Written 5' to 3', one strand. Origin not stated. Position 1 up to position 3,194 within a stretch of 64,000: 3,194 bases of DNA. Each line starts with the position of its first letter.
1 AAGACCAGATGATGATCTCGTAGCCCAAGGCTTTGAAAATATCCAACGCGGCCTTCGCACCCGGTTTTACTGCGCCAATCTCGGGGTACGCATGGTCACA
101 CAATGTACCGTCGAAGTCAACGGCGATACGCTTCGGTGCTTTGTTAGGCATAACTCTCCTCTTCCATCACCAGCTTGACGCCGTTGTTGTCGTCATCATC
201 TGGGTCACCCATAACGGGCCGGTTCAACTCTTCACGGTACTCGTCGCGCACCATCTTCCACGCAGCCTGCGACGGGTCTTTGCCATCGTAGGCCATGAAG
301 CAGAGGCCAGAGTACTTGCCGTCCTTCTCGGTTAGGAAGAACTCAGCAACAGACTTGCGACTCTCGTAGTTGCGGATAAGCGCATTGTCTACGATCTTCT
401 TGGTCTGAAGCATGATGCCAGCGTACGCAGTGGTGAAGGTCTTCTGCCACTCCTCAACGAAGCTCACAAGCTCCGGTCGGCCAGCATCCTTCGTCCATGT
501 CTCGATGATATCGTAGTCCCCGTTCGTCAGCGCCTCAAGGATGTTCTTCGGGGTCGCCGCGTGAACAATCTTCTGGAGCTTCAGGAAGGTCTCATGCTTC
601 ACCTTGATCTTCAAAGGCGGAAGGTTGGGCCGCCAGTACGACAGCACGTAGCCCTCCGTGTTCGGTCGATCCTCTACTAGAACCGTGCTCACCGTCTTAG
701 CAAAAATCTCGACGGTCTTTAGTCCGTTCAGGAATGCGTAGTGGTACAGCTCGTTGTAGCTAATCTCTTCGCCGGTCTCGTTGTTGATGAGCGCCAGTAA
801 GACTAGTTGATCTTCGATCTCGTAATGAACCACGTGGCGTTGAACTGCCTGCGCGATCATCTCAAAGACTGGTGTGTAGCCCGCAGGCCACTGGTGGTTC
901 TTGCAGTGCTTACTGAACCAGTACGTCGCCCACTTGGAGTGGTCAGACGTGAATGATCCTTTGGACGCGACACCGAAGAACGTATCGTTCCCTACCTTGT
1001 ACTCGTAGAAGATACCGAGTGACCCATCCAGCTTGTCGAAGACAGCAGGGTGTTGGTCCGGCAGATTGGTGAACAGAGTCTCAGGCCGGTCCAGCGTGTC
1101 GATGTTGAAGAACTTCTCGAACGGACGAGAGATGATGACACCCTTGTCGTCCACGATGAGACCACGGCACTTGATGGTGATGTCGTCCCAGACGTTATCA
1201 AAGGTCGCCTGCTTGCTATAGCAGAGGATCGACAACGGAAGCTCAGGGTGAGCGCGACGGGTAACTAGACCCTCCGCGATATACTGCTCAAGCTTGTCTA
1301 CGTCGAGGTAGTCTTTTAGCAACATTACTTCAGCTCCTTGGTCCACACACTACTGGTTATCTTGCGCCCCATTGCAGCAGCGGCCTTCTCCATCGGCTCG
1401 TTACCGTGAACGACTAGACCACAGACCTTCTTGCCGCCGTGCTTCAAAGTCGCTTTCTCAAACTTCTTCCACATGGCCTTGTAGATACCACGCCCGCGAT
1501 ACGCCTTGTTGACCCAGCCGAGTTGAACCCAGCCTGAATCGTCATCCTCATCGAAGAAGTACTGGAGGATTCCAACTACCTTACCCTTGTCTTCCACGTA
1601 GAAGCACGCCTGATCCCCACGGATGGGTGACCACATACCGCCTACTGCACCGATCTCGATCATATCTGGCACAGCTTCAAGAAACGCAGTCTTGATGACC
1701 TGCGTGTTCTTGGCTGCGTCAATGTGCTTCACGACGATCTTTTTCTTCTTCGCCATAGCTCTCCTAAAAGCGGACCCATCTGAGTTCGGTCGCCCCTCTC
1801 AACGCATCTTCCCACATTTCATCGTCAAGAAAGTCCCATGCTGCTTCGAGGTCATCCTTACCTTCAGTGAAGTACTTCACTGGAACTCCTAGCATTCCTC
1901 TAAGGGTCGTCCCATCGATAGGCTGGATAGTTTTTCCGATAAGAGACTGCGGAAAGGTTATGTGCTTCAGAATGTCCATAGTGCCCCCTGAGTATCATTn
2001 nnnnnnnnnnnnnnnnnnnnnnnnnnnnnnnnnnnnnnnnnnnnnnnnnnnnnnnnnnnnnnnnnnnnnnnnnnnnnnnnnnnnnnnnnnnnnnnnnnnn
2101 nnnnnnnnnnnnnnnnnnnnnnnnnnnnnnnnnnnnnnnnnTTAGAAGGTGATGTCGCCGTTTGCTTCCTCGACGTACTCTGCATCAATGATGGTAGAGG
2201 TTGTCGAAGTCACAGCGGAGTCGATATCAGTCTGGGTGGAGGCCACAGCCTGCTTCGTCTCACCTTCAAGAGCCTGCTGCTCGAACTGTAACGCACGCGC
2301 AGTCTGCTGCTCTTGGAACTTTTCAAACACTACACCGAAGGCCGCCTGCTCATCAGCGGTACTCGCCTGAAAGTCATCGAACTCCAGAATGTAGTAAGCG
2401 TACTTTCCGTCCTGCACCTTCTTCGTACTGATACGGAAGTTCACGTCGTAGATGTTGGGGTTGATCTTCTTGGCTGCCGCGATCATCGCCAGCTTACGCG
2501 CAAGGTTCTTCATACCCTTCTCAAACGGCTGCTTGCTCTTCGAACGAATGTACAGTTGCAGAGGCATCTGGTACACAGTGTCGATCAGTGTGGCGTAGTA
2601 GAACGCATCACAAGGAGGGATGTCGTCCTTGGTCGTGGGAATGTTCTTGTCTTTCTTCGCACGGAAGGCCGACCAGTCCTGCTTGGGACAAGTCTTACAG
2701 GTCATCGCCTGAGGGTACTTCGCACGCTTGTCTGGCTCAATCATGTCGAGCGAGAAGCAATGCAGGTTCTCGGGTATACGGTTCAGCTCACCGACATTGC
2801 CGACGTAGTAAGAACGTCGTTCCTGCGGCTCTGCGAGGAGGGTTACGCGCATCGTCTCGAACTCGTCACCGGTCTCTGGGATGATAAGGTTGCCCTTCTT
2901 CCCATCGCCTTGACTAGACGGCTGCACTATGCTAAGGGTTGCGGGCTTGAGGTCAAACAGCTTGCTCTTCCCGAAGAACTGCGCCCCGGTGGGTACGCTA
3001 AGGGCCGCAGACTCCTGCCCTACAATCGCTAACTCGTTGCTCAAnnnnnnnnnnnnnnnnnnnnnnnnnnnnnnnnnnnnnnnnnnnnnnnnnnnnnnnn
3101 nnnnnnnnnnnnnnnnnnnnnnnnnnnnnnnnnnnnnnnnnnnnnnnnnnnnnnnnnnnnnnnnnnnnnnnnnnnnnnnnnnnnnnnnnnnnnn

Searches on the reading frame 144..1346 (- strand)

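Call 8: search_protein_families(library=pfam, proteins=[window:144-1346:-], max_evalue=0.01)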
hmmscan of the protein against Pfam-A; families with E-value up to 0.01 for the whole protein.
window:144-1346:- (400 aa): 1 family
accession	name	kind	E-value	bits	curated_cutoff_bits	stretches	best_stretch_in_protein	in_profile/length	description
PF09511.15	RNA_lig_T4_1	-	1.5e-19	71.2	28.3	1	59-215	1-175/227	RNA ligase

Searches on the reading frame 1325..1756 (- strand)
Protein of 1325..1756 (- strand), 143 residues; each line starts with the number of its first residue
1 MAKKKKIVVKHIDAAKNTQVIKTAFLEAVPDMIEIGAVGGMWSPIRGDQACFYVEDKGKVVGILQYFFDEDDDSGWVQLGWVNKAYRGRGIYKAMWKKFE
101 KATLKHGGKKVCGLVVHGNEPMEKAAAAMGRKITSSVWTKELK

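Call 8: search_protein_families(library=pfam, proteins=[window:1325-1756:-], max_evalue=0.01)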
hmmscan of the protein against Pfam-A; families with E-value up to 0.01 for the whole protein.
window:1325-1756:- (143 aa): 3 families
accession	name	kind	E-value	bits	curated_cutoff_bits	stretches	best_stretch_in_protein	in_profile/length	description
PF00583.31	Acetyltransf_1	-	1.2e-08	35.7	20.7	1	47-126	31-111/116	Acetyltransferase (GNAT) family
PF13508.13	Acetyltransf_7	-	7.8e-06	26.6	27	1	50-107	3-61/84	Acetyltransferase (GNAT) domain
PF13673.13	Acetyltransf_10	-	0.0011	19.4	23.6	1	46-110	28-87/128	Acetyltransferase (GNAT) domain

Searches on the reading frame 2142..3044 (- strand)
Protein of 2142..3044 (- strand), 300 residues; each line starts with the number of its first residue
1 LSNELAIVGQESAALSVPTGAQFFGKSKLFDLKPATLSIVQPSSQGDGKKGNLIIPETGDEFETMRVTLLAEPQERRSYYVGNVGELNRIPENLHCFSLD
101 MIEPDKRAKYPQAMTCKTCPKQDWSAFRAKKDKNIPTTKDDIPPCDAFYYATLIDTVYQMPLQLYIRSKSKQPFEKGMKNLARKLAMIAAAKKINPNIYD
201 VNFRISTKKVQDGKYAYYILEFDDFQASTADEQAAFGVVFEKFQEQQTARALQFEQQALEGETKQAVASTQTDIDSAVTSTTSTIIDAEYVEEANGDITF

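Call 8: search_protein_families(library=pfam, proteins=[window:2142-3044:-], max_evalue=0.01)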
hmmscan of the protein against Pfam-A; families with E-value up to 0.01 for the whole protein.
window:2142-3044:- (300 aa): 0 families

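Call 9: search_protein_families(library=phrogs, proteins=[window:2142-3044:-], max_evalue=0.001)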
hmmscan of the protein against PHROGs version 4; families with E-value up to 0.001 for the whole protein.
window:2142-3044:- (300 aa): 0 families

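Call 18: find_related_loci(query=window:2142-3044:-, collection=viral_contigs, flank=6000)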
Query window:2142-3044:- (300 aa) in viral_contigs; peptide patterns used: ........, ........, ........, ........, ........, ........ (x = any residue, [..] = any of these).
3 stretches matched a pattern, but none encodes a relative of the query by tblastn (E <= 1e-3).

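Call 107: search_protein_families(library=padloc, proteins=[window:2142-3044:-], max_evalue=0.01)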
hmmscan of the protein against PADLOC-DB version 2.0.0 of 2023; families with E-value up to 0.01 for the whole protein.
window:2142-3044:- (300 aa): 0 families
